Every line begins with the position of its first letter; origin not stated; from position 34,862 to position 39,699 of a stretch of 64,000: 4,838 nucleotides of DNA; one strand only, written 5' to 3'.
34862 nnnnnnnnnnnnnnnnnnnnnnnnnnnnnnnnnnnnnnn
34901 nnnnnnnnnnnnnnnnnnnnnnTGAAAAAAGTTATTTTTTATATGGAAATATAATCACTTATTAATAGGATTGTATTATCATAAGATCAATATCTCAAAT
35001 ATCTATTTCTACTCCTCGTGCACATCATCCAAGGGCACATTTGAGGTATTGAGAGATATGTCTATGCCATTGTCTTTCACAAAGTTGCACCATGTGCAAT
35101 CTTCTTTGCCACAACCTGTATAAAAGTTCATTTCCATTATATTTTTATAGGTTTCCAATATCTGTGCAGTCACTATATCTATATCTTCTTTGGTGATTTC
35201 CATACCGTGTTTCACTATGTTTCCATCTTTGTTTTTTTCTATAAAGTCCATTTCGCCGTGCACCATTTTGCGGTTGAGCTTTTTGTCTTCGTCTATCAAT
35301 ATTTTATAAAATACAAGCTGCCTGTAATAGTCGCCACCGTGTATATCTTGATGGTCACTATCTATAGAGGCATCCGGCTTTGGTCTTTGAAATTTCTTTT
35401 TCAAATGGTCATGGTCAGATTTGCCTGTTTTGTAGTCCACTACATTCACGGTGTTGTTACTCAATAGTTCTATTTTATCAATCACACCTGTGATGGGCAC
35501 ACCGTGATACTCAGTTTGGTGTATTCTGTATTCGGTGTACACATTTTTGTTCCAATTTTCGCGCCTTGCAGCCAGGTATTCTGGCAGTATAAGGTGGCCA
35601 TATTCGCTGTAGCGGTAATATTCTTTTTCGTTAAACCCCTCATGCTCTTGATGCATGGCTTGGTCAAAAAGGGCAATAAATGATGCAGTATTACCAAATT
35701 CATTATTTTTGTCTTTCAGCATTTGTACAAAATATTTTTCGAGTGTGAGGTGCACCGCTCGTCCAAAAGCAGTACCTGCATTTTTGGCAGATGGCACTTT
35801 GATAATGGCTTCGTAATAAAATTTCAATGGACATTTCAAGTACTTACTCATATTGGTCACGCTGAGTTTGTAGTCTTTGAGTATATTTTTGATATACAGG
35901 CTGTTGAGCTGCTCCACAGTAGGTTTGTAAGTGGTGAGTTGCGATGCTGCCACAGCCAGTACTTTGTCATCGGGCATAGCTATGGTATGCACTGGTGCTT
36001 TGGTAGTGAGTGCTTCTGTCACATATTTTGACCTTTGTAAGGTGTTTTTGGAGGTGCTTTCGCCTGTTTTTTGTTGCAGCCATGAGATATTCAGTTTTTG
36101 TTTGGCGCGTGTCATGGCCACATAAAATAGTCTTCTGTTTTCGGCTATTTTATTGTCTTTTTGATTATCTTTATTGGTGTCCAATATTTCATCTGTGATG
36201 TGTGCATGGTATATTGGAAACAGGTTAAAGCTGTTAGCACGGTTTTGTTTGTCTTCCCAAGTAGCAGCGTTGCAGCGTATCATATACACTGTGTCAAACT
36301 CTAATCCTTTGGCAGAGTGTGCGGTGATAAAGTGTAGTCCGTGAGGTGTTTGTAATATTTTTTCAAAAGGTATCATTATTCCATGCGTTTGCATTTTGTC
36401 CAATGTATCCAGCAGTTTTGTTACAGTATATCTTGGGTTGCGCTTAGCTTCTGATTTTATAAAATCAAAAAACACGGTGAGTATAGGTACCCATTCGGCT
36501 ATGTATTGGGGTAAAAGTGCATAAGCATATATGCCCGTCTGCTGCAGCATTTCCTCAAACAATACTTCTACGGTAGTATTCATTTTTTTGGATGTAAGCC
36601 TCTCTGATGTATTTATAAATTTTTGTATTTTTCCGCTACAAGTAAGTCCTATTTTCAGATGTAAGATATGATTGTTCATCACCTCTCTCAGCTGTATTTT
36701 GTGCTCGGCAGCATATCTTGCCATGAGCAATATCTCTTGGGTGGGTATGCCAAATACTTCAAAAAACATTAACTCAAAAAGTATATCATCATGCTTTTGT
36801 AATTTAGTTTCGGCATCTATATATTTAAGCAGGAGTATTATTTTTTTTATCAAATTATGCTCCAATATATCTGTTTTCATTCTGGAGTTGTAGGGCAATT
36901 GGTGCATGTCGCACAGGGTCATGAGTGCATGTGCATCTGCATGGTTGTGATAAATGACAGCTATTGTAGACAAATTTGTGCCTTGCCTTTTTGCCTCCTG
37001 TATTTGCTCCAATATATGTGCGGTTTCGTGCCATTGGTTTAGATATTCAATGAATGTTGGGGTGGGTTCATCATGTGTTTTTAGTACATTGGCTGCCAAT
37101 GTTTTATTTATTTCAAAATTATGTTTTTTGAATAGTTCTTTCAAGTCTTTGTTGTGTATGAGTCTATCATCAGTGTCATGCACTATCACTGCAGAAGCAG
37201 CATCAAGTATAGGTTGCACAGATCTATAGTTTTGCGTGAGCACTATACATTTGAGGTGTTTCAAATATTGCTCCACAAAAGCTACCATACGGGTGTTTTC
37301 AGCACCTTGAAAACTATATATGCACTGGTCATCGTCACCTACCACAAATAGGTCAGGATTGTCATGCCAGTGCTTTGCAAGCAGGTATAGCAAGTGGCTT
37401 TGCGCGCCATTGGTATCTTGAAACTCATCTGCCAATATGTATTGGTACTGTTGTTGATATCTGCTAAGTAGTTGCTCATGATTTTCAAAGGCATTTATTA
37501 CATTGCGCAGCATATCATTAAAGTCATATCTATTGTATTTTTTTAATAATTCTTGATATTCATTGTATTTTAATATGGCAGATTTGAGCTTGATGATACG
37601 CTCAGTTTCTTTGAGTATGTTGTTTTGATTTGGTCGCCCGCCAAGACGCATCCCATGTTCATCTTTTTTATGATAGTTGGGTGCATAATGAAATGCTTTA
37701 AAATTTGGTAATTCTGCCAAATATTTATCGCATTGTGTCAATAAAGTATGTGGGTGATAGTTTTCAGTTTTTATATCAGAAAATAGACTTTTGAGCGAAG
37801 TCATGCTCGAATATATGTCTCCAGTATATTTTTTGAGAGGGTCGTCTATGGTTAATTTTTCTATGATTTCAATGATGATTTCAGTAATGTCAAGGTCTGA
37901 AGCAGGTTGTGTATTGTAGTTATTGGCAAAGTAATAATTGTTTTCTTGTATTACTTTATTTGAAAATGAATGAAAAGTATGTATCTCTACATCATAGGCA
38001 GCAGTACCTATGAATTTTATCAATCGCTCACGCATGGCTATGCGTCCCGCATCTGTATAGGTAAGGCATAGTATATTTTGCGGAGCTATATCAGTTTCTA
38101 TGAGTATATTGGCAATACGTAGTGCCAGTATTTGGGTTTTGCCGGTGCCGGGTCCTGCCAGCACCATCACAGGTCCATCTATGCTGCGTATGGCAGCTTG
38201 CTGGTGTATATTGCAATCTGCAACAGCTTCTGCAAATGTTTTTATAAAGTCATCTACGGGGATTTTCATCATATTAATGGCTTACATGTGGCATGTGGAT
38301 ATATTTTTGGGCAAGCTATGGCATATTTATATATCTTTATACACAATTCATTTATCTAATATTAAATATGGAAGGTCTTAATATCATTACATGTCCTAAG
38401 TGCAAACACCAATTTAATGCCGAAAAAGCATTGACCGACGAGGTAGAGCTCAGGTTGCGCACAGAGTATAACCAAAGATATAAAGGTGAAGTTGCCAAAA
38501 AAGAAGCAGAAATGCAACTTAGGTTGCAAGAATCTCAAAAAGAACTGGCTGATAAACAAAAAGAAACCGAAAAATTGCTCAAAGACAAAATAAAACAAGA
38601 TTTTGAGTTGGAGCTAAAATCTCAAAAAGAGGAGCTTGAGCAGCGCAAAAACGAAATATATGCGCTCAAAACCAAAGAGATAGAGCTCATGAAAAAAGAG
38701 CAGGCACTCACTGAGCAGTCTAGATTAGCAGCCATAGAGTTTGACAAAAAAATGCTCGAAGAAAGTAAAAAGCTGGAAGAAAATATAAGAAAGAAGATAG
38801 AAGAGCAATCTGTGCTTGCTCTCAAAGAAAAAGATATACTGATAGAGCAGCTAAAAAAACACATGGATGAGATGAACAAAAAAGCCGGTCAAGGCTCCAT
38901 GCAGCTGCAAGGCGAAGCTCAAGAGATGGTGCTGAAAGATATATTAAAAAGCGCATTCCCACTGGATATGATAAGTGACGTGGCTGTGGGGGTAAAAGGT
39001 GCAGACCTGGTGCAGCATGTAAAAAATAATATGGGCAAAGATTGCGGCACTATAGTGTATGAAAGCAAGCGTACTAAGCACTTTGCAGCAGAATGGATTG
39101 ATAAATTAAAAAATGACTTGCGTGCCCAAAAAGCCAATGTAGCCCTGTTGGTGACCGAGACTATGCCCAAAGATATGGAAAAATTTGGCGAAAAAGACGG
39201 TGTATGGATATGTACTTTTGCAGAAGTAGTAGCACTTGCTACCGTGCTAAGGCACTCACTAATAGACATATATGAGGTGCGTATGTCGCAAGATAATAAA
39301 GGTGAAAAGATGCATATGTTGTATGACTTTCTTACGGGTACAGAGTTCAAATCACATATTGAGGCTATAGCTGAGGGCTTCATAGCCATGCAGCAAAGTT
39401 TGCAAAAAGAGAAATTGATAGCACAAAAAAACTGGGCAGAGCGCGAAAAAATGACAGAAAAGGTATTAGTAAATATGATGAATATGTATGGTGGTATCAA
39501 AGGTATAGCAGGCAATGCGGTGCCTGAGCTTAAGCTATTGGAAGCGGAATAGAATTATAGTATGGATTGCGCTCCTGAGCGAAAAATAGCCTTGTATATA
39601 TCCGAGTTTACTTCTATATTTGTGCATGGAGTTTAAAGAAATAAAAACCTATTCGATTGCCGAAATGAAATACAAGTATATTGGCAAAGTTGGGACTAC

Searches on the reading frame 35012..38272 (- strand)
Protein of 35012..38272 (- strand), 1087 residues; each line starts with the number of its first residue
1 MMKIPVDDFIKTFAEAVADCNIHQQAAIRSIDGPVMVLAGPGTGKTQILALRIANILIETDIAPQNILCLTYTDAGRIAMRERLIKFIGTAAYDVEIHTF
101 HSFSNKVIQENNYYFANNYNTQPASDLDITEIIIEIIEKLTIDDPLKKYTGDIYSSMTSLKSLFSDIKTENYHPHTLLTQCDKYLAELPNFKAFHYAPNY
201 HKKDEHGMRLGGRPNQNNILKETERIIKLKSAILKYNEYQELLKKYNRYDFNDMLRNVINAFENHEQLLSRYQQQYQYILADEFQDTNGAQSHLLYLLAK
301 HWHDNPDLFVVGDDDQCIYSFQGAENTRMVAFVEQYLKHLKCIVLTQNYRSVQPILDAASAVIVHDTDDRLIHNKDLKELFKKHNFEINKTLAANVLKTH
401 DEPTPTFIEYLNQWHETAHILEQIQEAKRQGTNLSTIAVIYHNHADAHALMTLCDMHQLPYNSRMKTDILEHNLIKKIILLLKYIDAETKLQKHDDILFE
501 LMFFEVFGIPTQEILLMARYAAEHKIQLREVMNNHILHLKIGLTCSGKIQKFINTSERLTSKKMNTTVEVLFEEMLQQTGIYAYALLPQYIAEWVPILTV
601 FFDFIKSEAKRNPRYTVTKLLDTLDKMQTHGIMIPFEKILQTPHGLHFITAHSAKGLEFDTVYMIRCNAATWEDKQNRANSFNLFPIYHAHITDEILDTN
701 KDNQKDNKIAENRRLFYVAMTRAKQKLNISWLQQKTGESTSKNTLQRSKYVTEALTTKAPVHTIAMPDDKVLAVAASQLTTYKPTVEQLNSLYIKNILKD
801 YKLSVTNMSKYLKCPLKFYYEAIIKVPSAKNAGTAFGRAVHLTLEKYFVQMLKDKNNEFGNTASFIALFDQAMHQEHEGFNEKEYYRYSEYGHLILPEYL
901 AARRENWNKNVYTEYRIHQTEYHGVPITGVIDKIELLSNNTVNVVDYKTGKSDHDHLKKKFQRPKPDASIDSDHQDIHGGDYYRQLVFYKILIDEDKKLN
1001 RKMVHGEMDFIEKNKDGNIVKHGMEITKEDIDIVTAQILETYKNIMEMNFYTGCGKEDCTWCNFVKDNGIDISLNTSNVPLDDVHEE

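Call 14: search_protein_families(library=pfam, proteins=[window:35012-38272:-], max_evalue=0.01)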
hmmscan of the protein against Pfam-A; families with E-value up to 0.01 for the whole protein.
window:35012-38272:- (1087 aa): 7 families
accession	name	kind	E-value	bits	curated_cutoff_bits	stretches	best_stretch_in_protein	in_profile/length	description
PF00580.27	UvrD-helicase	-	3.8e-59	201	23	1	21-336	2-270/271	UvrD/REP helicase N-terminal domain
PF13361.12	UvrD_C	-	1e-35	124.3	25.6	1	343-733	1-349/350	UvrD-like helicase C-terminal domain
PF12705.13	PDDEXK_1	-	6.8e-23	82.3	22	1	803-1064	2-242/247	PD-(D/E)XK nuclease superfamily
PF13245.12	AAA_19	-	2.3e-16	60.6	25.1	1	24-321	1-133/134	AAA domain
PF13538.12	UvrD_C_2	-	6.3e-10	39.2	27.4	1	709-729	31-51/52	UvrD-like helicase C-terminal domain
PF01443.25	Viral_helicase1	-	1.5e-06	28.6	21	0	630-676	161-211/228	Viral superfamily 1 RNA helicase core domain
PF13087.12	AAA_12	-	0.00081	19.4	27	0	337-455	11-130/195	AAA domain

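Call 50: search_protein_families(library=padloc, proteins=[window:35012-38272:-], max_evalue=0.01)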
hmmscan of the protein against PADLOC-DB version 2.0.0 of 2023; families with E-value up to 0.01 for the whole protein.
window:35012-38272:- (1087 aa): 44 families (the best 25 are shown)
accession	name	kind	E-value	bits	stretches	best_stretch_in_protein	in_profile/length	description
PDLC03802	RTasHel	-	8.2e-64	214.6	2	20-460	6-338/675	DRT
PDLC00114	GajB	-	1.1e-59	200.7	2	220-737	163-617/635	UrvD helicase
PDLC00117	GajB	-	3.1e-53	179.2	3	235-468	178-384/604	UrvD helicase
PDLC00132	GajB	-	1.1e-49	167.7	3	229-368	168-304/625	UrvD helicase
PDLC00127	GajB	-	1.6e-33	114.1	2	236-359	162-285/594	UrvD helicase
PDLC00119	GajB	-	1.8e-33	114.4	2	22-378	6-314/565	UrvD helicase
PDLC00130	GajB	-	7.8e-33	111.6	3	238-364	168-291/589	UrvD helicase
PDLC00103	GajB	-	5.3e-32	109.5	1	26-755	23-601/612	UrvD helicase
PDLC00104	GajB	-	1.7e-31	107.6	3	206-400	95-285/574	UrvD helicase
PDLC00110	GajB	-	2.1e-31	107.2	2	179-494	177-486/725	UrvD helicase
PDLC00107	GajB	-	1.4e-27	94.6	3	211-351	144-286/587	UrvD helicase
PDLC00121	GajB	-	1e-23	81.7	2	24-109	10-98/565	UrvD helicase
PDLC00116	GajB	-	2.2e-23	80.8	2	28-166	20-158/557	UrvD helicase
PDLC00134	GajB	-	7.1e-23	79.3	1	27-497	24-414/431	UrvD helicase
PDLC00122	GajB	-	1.6e-22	78.1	2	243-428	130-299/502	UrvD helicase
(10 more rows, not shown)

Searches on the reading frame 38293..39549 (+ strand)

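Call 14: search_protein_families(library=pfam, proteins=[window:38293-39549:+], max_evalue=0.01)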
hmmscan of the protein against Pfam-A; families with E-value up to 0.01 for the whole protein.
window:38293-39549:+ (419 aa): 1 family
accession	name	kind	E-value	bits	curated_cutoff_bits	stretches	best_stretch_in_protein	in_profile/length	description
PF09903.14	DUF2130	-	3.4e-65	220.3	26.7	1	176-417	4-251/255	Uncharacterized protein conserved in bacteria (DUF2130)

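Call 50: search_protein_families(library=padloc, proteins=[window:38293-39549:+], max_evalue=0.01)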
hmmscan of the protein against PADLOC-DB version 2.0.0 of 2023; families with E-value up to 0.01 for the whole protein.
window:38293-39549:+ (419 aa): 0 families
